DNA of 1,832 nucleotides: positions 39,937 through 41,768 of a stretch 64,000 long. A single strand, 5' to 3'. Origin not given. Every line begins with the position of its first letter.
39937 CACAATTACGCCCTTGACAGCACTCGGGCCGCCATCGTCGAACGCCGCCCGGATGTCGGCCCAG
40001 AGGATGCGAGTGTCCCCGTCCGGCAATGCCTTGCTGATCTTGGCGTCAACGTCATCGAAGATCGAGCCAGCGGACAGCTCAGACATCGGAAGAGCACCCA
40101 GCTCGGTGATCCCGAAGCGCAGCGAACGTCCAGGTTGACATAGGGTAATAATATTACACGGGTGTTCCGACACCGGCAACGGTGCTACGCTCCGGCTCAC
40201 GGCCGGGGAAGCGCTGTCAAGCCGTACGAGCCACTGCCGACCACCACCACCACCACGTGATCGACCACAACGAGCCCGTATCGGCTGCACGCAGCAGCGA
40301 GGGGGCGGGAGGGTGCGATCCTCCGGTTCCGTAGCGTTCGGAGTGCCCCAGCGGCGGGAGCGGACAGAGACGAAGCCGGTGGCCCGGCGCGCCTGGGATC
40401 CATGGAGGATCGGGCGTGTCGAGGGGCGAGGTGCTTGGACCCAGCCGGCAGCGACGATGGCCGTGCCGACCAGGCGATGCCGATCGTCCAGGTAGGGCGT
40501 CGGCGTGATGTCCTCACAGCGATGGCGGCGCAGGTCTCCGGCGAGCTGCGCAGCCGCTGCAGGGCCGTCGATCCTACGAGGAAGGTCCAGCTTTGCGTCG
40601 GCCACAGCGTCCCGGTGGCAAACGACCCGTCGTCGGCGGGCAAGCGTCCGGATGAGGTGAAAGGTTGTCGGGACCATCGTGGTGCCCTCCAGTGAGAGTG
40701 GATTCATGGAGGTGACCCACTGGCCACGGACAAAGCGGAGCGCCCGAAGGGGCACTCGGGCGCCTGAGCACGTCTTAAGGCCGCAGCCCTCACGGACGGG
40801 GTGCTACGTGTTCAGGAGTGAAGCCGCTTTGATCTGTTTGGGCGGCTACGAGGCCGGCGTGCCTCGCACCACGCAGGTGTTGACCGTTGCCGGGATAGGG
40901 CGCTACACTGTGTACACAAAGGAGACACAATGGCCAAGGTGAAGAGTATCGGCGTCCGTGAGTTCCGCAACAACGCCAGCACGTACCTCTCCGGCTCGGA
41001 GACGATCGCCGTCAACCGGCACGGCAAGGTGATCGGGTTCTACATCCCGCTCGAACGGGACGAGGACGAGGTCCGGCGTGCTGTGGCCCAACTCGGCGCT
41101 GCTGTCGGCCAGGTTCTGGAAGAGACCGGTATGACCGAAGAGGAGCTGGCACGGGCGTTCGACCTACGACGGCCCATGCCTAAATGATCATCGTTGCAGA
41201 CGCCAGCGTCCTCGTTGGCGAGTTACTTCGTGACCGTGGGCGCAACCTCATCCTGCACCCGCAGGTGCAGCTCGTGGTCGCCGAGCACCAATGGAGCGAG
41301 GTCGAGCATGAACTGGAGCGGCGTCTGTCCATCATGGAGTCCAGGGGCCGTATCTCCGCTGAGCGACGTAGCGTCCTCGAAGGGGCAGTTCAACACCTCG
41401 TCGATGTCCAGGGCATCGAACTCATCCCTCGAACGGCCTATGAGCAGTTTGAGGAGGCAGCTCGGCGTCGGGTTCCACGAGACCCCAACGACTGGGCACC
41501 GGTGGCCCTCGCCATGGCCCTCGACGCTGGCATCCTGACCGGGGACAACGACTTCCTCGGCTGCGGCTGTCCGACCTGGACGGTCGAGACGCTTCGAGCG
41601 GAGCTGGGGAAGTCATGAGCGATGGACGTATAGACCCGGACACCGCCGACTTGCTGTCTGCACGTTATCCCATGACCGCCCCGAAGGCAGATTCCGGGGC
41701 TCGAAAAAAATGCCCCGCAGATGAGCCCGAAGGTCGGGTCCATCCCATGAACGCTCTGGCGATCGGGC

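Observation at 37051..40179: Compact Rad50/SMC-like zinc-hook ATPase + Mrr-type PD-(D/E)xK nuclease operon: candidate uncharacterised immune module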

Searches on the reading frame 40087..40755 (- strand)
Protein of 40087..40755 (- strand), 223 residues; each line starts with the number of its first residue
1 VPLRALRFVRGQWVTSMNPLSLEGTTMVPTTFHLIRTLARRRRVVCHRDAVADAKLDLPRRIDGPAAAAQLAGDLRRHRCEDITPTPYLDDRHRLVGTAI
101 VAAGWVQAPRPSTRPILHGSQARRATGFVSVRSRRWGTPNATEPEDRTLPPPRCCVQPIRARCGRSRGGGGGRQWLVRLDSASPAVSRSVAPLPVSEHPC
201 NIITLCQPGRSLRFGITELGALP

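Call 74: search_protein_families(library=pfam, proteins=[window:40087-40755:-], max_evalue=0.01)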
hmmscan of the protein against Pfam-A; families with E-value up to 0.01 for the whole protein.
window:40087-40755:- (223 aa): 0 families

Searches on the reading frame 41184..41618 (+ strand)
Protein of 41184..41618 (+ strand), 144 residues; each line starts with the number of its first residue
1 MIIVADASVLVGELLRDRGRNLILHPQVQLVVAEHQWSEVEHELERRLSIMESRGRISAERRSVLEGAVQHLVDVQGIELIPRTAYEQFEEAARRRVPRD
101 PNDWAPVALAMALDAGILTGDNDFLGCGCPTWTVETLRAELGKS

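Call 74: search_protein_families(library=pfam, proteins=[window:41184-41618:+], max_evalue=0.01)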
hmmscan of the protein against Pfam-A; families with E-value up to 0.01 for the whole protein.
window:41184-41618:+ (144 aa): 2 families
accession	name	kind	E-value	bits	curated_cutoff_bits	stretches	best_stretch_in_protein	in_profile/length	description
PF10130.15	PIN_2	-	9.1e-27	94.3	22.4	1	4-141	1-132/133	PIN domain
PF01850.27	PIN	-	0.00023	22.2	23.6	1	3-124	1-114/120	PIN domain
